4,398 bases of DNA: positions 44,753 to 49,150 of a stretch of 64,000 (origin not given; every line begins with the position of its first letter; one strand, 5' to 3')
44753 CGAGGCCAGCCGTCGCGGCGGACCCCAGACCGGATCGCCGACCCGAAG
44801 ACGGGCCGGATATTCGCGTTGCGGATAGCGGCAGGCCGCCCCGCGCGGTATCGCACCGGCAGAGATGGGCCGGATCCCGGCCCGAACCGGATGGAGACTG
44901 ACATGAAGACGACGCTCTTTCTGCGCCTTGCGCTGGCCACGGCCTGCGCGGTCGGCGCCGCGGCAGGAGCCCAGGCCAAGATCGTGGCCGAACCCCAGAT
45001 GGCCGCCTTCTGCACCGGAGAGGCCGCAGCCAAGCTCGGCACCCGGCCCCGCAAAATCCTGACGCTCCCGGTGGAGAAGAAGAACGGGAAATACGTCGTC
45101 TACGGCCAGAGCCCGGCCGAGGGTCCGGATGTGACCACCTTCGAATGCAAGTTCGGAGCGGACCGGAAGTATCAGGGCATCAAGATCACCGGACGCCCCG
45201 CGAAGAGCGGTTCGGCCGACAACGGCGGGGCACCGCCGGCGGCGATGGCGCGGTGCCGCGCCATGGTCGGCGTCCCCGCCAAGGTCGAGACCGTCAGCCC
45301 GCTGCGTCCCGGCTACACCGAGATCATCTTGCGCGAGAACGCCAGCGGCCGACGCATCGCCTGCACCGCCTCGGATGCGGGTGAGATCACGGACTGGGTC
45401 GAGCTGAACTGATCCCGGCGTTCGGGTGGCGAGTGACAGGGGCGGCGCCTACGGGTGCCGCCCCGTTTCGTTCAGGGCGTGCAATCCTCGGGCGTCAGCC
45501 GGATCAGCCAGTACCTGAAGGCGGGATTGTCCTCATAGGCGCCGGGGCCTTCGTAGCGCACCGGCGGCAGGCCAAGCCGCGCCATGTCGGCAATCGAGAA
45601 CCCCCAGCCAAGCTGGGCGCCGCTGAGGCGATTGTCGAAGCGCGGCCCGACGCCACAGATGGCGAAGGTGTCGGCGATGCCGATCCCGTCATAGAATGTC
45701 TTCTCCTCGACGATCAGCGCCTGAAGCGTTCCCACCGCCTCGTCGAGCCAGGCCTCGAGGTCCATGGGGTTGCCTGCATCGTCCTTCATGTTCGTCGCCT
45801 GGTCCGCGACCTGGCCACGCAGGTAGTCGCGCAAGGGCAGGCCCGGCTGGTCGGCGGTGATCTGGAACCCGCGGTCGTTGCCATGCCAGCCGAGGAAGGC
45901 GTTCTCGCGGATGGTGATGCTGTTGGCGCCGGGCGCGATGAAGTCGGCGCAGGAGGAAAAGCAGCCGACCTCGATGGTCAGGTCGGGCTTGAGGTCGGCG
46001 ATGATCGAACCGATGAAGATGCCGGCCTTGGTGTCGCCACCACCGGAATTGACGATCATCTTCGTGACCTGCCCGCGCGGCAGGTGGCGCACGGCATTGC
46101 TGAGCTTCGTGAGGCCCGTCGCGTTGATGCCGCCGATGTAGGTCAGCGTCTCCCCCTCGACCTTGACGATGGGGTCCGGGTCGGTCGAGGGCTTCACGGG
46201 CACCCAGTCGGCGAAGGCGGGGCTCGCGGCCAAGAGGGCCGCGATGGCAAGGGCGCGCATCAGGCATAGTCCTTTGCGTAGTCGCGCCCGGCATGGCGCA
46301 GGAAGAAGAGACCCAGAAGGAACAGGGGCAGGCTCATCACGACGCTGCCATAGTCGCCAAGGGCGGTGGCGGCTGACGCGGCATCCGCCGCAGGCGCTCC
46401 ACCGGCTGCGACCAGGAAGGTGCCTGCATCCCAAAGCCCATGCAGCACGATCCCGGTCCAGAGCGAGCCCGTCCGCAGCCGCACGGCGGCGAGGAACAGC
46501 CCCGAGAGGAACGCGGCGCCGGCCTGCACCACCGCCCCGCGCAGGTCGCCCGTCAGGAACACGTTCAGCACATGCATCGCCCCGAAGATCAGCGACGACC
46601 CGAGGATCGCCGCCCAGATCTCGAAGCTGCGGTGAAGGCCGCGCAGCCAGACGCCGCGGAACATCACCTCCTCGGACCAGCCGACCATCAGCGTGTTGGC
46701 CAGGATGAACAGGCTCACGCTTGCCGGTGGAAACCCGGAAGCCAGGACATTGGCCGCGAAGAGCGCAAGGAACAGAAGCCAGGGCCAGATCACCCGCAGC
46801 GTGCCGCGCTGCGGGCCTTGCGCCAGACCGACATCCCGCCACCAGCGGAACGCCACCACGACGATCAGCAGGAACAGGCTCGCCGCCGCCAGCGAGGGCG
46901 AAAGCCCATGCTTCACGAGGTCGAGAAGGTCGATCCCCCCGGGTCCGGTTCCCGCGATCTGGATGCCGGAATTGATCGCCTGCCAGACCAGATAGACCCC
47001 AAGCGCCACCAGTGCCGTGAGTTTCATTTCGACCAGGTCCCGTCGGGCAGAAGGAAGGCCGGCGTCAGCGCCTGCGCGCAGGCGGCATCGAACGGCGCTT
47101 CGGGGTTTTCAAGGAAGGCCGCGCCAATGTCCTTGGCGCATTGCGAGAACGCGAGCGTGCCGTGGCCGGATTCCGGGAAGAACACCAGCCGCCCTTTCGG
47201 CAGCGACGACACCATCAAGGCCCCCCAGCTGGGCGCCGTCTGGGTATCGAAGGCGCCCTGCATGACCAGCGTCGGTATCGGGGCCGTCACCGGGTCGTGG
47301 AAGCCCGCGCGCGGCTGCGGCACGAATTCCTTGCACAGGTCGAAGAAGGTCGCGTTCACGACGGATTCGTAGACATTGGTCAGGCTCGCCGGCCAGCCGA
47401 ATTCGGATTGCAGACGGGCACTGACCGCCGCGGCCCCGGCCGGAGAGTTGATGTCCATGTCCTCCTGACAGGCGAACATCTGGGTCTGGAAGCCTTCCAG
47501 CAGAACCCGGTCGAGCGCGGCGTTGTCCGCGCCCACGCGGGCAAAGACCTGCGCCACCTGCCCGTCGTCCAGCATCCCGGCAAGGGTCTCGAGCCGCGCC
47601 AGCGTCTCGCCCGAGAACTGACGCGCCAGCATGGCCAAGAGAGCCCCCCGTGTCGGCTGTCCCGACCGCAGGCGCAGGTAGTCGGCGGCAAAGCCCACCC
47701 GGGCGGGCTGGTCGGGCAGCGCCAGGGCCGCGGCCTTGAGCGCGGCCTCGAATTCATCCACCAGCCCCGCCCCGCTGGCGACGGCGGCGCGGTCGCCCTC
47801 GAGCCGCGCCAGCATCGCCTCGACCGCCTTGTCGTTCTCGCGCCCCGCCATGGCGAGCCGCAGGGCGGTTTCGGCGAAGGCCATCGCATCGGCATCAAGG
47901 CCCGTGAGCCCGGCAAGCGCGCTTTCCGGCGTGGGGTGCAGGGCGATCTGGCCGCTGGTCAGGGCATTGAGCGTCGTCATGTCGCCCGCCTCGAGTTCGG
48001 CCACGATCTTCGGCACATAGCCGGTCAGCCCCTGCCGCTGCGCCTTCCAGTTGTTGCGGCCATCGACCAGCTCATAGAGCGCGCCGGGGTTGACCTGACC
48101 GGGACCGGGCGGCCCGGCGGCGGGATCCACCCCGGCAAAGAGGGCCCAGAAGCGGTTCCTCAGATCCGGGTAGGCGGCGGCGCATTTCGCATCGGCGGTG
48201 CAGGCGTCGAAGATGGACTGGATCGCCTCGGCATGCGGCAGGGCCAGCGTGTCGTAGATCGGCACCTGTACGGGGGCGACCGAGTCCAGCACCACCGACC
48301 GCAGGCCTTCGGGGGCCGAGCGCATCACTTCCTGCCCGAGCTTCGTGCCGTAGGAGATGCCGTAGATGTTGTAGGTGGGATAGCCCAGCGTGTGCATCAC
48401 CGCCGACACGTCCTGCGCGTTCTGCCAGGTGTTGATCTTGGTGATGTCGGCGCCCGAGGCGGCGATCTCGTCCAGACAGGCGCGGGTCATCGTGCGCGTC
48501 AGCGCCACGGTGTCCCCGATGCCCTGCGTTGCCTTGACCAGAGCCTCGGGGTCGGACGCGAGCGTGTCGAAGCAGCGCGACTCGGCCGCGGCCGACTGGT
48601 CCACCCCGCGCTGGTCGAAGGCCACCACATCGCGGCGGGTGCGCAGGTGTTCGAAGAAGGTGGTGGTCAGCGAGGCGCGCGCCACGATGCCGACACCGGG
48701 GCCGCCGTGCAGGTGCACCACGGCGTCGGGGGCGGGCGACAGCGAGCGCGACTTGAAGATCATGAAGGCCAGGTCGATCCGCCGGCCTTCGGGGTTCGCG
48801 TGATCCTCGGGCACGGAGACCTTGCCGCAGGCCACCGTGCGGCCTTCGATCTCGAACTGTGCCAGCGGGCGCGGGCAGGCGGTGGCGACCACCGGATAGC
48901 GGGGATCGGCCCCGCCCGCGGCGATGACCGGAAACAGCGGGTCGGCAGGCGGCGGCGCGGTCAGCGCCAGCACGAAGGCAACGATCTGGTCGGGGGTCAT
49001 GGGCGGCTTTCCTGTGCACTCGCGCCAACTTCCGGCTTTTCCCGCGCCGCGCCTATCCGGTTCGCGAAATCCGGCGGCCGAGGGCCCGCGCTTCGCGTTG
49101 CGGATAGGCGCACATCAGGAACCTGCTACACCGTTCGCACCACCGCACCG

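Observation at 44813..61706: A 16-nt box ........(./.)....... precedes four separate transcription units that all encode exported or envelope proteins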

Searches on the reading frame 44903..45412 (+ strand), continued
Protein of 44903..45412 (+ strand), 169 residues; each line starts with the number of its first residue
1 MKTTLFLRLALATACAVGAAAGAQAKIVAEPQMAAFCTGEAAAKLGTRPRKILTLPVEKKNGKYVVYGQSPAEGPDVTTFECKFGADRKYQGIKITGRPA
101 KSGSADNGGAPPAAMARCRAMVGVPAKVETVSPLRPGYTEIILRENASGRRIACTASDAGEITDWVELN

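Call 76: find_encoding_contigs(protein=P0330, flank=10000, max_places=4)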
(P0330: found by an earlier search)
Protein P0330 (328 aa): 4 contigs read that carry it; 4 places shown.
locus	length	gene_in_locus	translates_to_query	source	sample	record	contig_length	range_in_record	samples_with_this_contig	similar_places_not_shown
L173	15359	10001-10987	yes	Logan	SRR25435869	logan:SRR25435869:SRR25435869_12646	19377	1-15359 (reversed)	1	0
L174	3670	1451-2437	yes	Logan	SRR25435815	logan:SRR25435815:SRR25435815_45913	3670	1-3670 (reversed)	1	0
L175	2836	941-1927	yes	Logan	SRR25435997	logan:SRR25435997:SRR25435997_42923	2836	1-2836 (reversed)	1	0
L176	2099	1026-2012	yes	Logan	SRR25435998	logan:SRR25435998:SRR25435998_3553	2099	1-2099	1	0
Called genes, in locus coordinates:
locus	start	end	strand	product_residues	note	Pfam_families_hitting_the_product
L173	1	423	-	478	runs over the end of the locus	-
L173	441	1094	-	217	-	-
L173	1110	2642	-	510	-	PF00561:Abhydrolase_1, PF08386:Abhydrolase_4 (weak)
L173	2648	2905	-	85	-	PF04226:Transgly_assoc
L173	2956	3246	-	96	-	-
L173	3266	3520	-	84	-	-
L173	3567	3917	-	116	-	PF13505:OMP_b-brl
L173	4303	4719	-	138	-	-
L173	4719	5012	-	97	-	-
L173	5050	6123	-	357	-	PF08239:SH3_3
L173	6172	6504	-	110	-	-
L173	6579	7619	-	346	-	PF08239:SH3_3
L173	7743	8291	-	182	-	-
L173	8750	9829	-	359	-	PF00126:HTH_1, PF01022:HTH_5 (weak), PF12840:HTH_20 (faint), PF03466:LysR_substrate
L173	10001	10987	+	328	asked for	PF04151:PPC (faint), PF08239:SH3_3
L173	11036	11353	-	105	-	-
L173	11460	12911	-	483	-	PF00450:Peptidase_S10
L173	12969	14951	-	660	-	PF00561:Abhydrolase_1, PF08386:Abhydrolase_4 (weak)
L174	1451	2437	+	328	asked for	PF04151:PPC (faint), PF08239:SH3_3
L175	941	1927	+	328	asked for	PF04151:PPC (faint), PF08239:SH3_3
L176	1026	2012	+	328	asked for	PF04151:PPC (faint), PF08239:SH3_3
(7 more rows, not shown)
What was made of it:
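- In L173 the neighbouring regulator is a LysR-type protein (call 76). A LysR gene is divergent from the PPC/SH3b gene in L173 (call 76).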

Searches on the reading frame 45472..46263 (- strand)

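Call 9: search_protein_families(library=pfam, proteins=[window:45472-46263:-], max_evalue=0.01)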
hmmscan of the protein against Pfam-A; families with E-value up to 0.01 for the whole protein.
window:45472-46263:- (263 aa): 1 family
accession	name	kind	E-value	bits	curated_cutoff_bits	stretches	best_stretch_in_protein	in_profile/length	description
PF00574.28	CLP_protease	-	0.00066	20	20.2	1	68-114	50-97/182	Clp protease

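Call 38: search_protein_families(library=ncbifam, proteins=[window:45472-46263:-], max_evalue=0.01)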
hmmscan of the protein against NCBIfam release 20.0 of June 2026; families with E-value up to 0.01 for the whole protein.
window:45472-46263:- (263 aa): 1 family
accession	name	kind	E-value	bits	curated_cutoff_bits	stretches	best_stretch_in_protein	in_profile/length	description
NF045542.1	Clp_rel_HeadMat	equivalog_domain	2e-06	27.8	120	1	53-127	22-98/165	head maturation protease, ClpP-related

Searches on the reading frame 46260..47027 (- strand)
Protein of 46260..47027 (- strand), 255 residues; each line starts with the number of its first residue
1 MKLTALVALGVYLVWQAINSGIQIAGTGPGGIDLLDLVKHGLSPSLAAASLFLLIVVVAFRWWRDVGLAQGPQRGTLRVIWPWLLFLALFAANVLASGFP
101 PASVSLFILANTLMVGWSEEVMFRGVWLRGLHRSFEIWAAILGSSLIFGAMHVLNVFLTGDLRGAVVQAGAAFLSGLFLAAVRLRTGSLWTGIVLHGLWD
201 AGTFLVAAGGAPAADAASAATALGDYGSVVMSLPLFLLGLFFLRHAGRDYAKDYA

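Call 9: search_protein_families(library=pfam, proteins=[window:46260-47027:-], max_evalue=0.01)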
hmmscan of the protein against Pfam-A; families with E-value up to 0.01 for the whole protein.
window:46260-47027:- (255 aa): 1 family
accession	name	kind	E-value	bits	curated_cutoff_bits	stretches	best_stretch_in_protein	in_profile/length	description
PF02517.21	Rce1-like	-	2.7e-20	72.9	22.4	1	104-201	4-92/93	Type II CAAX prenyl endopeptidase Rce1-like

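Call 38: search_protein_families(library=ncbifam, proteins=[window:46260-47027:-], max_evalue=0.01)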
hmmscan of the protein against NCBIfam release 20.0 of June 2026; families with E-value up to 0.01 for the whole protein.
window:46260-47027:- (255 aa): 5 families
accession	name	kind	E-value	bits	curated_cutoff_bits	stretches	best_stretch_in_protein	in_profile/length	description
NF041647.1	ABC_perm_CPBP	equivalog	1.9e-15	56.6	435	1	93-206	531-633/636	ABC transporter permease subunit/CPBP intramembrane protease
NF047635.1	CPBP_Sphingo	equivalog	4.9e-10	39.2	225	1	47-199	70-230/237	CPBP family intramembrane glutamic endopeptidase, BDIM_20840 family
NF040589.1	CPBP_Synerg_MrtS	equivalog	2.8e-06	27.6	130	1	104-198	72-158/170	Synerg-CTERM system glutamic-type intramembrane protease MrtS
NF040914.1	Mrt_core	domain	5.4e-05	23.2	100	1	107-198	3-96/108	myxosortase family intramembrane protease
NF033192.3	CPBP_JDVT_MrtJ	equivalog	0.00013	22.6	75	1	119-205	12-97/98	JDVT-CTERM system glutamic-type intramembrane protease MrtJ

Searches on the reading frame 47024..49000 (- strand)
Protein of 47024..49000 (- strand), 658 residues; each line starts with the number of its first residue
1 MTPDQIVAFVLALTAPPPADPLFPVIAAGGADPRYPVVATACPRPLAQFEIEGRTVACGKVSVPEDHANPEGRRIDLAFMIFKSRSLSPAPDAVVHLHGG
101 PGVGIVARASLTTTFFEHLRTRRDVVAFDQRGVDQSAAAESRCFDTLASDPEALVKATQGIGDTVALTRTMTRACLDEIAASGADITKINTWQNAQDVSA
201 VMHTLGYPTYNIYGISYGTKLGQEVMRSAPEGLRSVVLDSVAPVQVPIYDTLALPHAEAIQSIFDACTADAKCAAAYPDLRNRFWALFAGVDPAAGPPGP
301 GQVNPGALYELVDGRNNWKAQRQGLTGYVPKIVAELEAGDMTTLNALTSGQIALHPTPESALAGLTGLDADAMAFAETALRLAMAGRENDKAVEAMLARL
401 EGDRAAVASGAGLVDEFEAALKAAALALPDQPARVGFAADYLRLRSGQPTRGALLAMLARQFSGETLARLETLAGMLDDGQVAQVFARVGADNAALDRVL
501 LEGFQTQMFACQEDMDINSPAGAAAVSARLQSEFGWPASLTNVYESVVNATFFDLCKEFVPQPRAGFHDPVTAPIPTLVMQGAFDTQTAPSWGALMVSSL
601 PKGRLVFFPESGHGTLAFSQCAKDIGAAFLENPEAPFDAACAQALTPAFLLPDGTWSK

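Call 9: search_protein_families(library=pfam, proteins=[window:47024-49000:-], max_evalue=0.01)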
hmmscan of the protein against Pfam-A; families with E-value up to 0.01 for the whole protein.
window:47024-49000:- (658 aa): 2 families
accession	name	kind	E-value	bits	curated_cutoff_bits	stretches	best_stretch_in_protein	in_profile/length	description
PF00561.26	Abhydrolase_1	-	4.1e-12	46.7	25.8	1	93-241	2-102/245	alpha/beta hydrolase fold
PF08386.16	Abhydrolase_4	-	1.2e-09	38.7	21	1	556-641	15-103/103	TAP-like protein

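Call 38: search_protein_families(library=ncbifam, proteins=[window:47024-49000:-], max_evalue=0.01)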
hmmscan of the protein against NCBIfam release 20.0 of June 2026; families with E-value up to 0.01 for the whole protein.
window:47024-49000:- (658 aa): 5 families
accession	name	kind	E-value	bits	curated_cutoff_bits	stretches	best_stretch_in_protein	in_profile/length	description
TIGR01250.1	pro_imino_pep_2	subfamily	5.1e-08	32.8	167.65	0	575-615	232-271/288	proline iminopeptidase-family hydrolase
NF051488.1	bifunc_PcaDC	exception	5.2e-08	32.4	390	0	188-238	58-108/375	bifunctional 3-oxoadipate enol-lactonase/4-carboxymuconolactone decarboxylase PcaDC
TIGR01249.1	pro_imino_pep_1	equivalog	2e-07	30.5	259.75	1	85-140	21-74/307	prolyl aminopeptidase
TIGR02427.1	protocat_pcaD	equivalog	3e-06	26.8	255.85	0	193-241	64-112/251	3-oxoadipate enol-lactonase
NF051487.1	bifunc_PcaCD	exception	0.0019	17.4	430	0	575-613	355-393/413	bifunctional 4-carboxymuconolactone decarboxylase/3-oxoadipate enol-lactonase PcaCD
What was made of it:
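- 45472..49000 (-): Three-gene operon: hydrolase 1 (47024-49000), CPBP/Rce1-like intramembrane protease (46260-47027) and a ClpP-fold secreted protein (45472-46263). Pfam (call 9) and NCBIfam (call 38).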
